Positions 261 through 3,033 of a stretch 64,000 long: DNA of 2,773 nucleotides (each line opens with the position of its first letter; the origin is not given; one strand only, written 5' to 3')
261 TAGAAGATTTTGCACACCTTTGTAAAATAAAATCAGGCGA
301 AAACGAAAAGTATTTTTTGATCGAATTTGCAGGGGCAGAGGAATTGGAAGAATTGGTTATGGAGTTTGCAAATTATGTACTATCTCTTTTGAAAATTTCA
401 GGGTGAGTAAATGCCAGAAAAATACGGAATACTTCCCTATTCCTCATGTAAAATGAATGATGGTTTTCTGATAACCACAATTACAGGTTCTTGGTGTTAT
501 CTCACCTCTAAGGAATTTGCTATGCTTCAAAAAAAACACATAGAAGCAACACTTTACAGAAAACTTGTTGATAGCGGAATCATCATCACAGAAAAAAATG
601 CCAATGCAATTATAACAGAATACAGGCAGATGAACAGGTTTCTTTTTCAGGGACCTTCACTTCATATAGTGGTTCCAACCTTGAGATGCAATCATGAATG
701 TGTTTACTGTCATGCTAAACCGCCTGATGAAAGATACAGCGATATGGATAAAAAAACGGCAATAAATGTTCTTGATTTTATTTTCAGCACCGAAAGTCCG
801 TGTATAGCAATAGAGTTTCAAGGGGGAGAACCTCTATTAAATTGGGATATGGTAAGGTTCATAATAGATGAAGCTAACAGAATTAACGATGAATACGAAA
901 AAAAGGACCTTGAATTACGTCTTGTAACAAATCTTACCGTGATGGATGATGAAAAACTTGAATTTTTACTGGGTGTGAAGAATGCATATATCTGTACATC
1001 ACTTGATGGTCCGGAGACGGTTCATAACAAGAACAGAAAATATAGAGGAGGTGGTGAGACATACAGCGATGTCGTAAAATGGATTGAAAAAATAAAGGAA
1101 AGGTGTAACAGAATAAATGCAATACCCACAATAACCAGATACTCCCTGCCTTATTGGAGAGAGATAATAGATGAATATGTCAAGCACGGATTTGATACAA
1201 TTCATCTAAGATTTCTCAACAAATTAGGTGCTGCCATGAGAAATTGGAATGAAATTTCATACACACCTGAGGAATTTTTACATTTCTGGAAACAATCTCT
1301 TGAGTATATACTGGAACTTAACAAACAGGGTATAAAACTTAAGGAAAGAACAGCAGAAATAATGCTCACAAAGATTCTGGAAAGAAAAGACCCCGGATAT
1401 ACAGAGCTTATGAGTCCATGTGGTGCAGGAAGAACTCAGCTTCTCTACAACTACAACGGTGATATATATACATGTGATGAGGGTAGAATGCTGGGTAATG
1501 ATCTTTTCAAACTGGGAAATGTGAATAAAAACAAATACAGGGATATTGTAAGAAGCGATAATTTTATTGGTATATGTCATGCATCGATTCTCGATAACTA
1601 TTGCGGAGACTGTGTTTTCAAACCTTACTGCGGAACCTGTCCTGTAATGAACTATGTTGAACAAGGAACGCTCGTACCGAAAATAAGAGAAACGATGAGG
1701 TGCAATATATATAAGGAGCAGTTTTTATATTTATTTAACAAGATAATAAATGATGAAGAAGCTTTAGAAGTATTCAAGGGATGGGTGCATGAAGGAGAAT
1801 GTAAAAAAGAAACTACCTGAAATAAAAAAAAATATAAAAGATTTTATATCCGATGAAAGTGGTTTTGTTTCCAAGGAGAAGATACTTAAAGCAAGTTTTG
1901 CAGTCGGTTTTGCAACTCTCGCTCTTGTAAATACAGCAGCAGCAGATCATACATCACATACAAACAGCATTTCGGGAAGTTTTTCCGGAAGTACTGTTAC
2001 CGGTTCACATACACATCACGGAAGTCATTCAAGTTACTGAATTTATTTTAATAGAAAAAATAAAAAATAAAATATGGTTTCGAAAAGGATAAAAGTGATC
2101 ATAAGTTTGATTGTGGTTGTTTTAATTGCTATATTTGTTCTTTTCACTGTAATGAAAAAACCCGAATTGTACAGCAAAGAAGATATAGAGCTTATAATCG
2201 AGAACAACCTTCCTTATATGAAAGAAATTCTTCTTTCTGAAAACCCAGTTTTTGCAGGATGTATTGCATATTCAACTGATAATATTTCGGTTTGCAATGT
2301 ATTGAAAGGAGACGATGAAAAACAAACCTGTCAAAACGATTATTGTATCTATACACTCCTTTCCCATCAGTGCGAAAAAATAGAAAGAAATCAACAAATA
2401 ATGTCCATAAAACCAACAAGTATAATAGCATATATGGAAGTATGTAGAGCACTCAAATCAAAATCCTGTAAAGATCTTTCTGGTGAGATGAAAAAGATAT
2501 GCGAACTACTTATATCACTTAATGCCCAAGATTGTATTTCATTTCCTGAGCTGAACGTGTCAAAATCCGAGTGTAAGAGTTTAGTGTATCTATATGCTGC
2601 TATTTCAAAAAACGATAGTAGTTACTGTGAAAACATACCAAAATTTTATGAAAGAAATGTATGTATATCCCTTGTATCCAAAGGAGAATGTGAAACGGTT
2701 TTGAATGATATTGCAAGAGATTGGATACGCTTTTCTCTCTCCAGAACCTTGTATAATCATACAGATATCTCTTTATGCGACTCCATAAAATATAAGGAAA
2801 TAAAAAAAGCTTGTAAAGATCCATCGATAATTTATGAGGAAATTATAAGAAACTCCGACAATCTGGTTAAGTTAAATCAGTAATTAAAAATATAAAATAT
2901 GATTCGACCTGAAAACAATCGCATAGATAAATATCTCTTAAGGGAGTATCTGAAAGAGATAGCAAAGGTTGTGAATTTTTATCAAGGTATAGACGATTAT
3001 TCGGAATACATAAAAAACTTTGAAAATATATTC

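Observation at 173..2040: Candidate His-Xaa-Ser (HxsA/HxsB-like) RiPP system in an archaeon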

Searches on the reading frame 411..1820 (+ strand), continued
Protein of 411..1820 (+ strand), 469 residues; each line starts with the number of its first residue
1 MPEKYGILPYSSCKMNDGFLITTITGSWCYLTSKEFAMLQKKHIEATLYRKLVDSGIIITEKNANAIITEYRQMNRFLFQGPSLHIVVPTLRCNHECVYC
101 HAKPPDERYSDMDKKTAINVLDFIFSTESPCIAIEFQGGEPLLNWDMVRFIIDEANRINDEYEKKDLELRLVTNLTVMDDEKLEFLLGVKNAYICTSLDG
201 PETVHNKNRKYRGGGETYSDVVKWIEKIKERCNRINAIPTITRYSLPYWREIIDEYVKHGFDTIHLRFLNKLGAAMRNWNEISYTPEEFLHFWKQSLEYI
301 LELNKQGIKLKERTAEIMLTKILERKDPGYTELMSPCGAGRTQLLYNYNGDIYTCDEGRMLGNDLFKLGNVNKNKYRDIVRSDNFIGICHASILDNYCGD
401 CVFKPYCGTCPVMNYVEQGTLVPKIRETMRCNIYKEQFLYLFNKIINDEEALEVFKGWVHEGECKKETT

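Call 64: search_solved_structures(query=window:411-1817:+, max_evalue=0.00001)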
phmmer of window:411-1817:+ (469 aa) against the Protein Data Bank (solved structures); distinct sequences matched with E-value up to 0.00001: 4.
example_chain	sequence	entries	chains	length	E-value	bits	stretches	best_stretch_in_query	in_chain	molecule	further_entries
5wgg_A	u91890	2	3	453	1.1e-19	74.2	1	91-415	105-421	Radical SAM domain protein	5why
4k36_A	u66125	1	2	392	2e-13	53.5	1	88-448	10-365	Anaerobic sulfatase-maturating enzyme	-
4k37_A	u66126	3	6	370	2e-13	53.5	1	88-447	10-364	Anaerobic sulfatase-maturating enzyme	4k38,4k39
8vpo_A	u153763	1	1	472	5.4e-07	32.3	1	70-266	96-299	Radical SAM core domain-containing protein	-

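Call 71: find_related_loci(query=A1, collection=viral_contigs, flank=5000)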
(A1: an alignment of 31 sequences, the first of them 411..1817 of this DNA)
Query A1 (469 aa) in viral_contigs; peptide patterns used: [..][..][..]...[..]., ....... (x = any residue, [..] = any of these).
32 stretches matched a pattern; 14 encode a relative of the query (tblastn E <= 1e-3); 14 distinct loci.
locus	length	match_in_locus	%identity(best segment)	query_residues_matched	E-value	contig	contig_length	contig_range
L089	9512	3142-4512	38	14-461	3e-91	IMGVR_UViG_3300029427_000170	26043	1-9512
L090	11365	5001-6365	36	14-462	1e-90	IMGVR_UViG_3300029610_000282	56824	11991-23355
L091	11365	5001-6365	36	14-462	1e-90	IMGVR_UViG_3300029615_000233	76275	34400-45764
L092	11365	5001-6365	36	14-462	2e-90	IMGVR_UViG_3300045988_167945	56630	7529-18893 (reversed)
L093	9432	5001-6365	36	14-462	3e-90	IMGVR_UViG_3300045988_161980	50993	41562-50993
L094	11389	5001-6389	36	14-463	2e-83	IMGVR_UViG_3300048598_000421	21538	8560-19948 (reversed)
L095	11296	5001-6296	35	3-422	6e-77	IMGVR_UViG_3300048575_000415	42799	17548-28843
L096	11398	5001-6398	35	5-459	1e-76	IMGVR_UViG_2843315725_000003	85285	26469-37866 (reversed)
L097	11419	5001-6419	34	1-459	8e-74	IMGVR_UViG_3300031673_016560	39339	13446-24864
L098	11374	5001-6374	31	5-450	7e-65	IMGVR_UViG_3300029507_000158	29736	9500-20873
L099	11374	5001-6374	31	5-450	7e-65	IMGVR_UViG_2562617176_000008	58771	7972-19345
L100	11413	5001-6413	30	2-459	3e-63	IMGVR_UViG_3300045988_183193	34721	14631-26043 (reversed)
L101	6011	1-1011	36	129-459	3e-61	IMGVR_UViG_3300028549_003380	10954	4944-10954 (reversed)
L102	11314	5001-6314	28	14-452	2e-35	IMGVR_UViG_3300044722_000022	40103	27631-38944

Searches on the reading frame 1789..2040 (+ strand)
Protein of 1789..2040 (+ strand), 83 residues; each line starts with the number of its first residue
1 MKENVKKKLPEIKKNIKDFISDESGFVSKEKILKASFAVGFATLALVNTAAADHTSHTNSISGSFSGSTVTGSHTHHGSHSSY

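Call 3: search_protein_families(library=ncbifam, proteins=[window:1789-2040:+], max_evalue=0.1)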
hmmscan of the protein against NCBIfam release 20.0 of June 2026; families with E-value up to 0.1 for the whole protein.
window:1789-2040:+ (83 aa): 2 families
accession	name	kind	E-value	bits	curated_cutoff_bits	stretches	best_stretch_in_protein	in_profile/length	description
NF038309.1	HisXaaSer_A3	equivalog_domain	5e-11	42.2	65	1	9-82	2-75/81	His-Xaa-Ser repeat protein HxsA3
NF038313.3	HisXaaSer_A4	exception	1.9e-05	25.4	55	1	8-82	1-77/93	His-Xaa-Ser repeat protein HxsA4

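Call 4: search_protein_families(library=pfam, proteins=[window:1789-2040:+], max_evalue=0.1)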
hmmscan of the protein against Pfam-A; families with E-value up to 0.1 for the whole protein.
window:1789-2040:+ (83 aa): 0 families

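Call 40: search_protein_families(library=padloc, proteins=[window:1789-2040:+], max_evalue=0.01)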
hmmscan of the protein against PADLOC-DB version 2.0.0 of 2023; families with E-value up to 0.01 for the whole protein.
window:1789-2040:+ (83 aa): 0 families

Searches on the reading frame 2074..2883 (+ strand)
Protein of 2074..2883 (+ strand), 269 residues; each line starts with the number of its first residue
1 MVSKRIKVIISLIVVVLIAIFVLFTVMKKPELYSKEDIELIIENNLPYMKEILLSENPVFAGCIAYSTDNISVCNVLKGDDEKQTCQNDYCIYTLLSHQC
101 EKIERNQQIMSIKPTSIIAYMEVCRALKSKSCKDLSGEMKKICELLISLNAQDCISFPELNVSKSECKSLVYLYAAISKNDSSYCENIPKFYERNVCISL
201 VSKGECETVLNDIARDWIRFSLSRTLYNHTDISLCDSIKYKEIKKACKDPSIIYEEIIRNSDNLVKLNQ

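Call 3: search_protein_families(library=ncbifam, proteins=[window:2074-2883:+], max_evalue=0.1)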
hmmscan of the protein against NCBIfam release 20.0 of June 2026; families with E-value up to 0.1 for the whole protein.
window:2074-2883:+ (269 aa): 1 family
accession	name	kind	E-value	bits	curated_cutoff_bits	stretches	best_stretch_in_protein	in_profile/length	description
TIGR00785.1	dass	subfamily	0.045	12.5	198.6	1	12-57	204-249/444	DASS family sodium-coupled anion symporter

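Call 4: search_protein_families(library=pfam, proteins=[window:2074-2883:+], max_evalue=0.1)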
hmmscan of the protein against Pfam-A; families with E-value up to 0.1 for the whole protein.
window:2074-2883:+ (269 aa): 1 family
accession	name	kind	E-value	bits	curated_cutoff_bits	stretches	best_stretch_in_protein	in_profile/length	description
PF25630.1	Phycodna_minor_capsid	-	0.095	13.5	27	0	7-44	4-41/96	Phycodnaviridae minor capsid protein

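Call 40: search_protein_families(library=padloc, proteins=[window:2074-2883:+], max_evalue=0.01)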
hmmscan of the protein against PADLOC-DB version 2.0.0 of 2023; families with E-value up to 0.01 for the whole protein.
window:2074-2883:+ (269 aa): 0 families

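Call 66: search_protein_representatives(protein=window:2074-2880:+)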
Query: 269 residues. Proteins with E-value up to 0.001 (for the whole library): 31; up to 1e-10: 16; up to 1e-30: 3. The best 31 are listed.
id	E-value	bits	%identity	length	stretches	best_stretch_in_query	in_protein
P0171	8.8e-170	578.9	100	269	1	1-269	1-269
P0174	9.9e-39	149.6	37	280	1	31-260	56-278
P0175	6.2e-34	133.9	34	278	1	4-260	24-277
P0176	9.2e-28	113.7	31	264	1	30-259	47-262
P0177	1.4e-26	109.9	36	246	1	32-256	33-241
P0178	3.6e-25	105.2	31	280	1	3-247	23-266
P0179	2.2e-23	99.4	32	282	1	6-260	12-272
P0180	1.1e-22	97.0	33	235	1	8-247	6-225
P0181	1.3e-15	74.0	27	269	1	36-250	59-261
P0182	1.8e-15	73.5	28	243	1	5-253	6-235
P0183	2.8e-15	72.8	28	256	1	8-250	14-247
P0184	5.9e-14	68.5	39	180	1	12-104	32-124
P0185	1.3e-12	64.1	29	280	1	34-259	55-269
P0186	3.1e-12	62.8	28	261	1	13-257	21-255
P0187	7.0e-12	61.7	29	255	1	33-259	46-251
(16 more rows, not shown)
